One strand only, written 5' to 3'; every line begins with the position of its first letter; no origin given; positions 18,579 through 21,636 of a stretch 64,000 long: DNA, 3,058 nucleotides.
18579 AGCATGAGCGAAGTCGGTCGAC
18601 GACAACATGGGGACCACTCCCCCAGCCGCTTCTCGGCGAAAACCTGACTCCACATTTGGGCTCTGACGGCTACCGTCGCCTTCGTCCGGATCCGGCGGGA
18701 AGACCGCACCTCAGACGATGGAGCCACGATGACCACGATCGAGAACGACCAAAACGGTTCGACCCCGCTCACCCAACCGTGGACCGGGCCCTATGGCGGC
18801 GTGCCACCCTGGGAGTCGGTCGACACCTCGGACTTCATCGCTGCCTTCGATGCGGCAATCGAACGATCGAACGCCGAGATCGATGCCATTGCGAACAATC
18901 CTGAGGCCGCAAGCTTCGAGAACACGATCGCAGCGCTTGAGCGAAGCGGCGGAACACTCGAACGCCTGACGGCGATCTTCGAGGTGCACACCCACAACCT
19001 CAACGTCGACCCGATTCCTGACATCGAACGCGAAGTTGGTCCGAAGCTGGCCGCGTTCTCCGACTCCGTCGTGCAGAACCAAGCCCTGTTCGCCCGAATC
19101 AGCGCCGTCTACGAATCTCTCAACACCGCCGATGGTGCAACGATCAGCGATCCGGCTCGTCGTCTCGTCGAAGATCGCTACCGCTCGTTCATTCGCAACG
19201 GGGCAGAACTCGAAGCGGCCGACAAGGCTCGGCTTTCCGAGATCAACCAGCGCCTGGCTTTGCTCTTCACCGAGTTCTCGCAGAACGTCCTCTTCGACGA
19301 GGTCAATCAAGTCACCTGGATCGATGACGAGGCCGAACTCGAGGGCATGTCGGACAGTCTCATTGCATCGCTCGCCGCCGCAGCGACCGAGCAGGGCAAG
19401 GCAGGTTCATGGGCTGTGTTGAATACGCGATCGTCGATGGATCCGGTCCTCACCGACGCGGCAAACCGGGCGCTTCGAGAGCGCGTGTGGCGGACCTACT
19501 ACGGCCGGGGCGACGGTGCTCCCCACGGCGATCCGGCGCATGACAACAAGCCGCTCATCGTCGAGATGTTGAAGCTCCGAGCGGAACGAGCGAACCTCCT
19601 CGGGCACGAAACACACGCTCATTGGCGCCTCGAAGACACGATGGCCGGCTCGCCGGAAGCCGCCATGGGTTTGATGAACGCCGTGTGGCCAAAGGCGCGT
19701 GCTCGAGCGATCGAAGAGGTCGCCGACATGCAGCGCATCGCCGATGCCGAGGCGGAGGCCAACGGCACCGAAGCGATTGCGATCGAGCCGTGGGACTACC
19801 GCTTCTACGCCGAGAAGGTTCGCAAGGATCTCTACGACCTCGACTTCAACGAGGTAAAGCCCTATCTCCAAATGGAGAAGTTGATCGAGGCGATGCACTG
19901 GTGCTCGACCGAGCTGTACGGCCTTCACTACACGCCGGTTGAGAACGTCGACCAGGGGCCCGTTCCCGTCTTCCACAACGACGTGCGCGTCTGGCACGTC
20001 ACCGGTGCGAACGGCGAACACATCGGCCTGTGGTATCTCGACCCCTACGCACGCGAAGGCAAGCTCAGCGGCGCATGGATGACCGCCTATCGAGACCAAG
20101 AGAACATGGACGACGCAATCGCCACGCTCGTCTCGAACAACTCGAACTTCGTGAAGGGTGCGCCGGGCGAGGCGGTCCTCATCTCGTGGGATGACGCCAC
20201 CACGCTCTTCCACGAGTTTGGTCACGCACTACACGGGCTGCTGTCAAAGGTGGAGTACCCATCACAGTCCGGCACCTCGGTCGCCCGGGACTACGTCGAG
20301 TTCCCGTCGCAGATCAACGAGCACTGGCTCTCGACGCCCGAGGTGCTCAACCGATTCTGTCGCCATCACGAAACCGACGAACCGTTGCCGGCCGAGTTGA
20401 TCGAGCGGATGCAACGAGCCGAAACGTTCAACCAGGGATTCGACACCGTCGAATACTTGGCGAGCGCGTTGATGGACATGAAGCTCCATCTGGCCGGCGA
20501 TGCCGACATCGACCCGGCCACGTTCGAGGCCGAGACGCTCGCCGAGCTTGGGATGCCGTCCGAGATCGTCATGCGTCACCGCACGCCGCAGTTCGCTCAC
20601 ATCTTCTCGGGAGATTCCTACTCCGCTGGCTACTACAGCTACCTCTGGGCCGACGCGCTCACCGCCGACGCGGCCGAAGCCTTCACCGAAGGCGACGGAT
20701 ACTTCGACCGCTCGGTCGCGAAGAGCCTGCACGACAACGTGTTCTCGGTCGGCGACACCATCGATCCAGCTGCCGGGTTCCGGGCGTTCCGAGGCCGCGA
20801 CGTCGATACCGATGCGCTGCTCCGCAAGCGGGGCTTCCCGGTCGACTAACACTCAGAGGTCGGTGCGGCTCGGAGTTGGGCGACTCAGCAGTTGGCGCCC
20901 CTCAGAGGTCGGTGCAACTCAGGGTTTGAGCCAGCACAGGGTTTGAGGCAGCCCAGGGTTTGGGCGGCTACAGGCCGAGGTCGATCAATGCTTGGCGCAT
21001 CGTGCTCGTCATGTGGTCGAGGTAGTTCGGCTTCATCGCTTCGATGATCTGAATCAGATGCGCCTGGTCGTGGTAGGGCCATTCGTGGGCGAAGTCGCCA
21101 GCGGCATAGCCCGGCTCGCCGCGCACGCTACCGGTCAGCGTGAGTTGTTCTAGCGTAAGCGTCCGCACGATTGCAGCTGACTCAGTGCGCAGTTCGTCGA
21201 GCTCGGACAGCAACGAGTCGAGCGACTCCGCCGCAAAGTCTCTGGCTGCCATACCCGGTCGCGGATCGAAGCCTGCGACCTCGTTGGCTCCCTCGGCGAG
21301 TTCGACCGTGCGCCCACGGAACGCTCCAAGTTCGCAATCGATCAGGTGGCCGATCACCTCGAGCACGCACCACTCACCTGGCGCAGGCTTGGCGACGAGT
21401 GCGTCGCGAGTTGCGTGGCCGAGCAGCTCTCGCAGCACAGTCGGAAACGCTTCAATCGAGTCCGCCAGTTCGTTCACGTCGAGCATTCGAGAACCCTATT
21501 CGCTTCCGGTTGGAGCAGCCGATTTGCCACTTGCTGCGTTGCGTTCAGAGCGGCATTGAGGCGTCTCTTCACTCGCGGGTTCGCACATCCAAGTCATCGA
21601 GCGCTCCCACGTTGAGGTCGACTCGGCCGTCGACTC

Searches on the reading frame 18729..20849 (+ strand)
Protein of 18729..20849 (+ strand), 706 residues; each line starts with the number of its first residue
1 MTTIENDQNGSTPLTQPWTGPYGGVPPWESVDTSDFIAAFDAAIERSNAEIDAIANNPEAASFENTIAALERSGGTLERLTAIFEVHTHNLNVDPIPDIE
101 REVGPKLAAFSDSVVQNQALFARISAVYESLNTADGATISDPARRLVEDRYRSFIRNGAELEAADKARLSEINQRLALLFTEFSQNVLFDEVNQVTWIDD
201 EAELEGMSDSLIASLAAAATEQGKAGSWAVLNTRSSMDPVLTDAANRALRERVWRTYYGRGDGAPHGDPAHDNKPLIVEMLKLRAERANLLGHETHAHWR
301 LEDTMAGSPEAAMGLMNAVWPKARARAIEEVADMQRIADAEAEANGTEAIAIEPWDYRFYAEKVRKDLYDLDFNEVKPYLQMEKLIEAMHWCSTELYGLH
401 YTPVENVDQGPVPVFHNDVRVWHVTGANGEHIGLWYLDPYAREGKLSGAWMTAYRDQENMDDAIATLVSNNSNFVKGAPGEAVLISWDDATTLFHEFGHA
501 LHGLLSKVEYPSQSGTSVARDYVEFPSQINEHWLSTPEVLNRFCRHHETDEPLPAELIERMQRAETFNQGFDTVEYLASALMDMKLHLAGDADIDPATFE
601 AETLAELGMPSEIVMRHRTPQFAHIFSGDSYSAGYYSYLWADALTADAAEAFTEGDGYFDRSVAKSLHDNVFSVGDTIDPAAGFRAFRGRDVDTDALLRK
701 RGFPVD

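Call 24: search_protein_families(library=pfam, proteins=[window:18729-20849:+], max_evalue=0.001)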
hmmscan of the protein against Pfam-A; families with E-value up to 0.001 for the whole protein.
window:18729-20849:+ (706 aa): 1 family
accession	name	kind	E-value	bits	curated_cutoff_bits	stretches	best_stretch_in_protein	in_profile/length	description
PF01432.26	Peptidase_M3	-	2.2e-105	354.1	27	1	241-702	2-456/457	Peptidase family M3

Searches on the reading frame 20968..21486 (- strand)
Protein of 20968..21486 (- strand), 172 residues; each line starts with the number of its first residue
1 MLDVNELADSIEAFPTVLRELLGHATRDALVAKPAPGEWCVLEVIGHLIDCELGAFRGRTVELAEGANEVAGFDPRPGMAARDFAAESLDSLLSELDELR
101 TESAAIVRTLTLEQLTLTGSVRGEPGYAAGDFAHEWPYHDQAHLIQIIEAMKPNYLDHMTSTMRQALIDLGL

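Call 24: search_protein_families(library=pfam, proteins=[window:20968-21486:-], max_evalue=0.001)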
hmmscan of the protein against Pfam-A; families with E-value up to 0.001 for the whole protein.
window:20968-21486:- (172 aa): 1 family
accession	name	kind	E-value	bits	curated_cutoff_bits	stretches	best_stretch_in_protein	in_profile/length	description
PF12867.12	DinB_2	-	7.9e-13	49.4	24.8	1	13-147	4-128/128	DinB superfamily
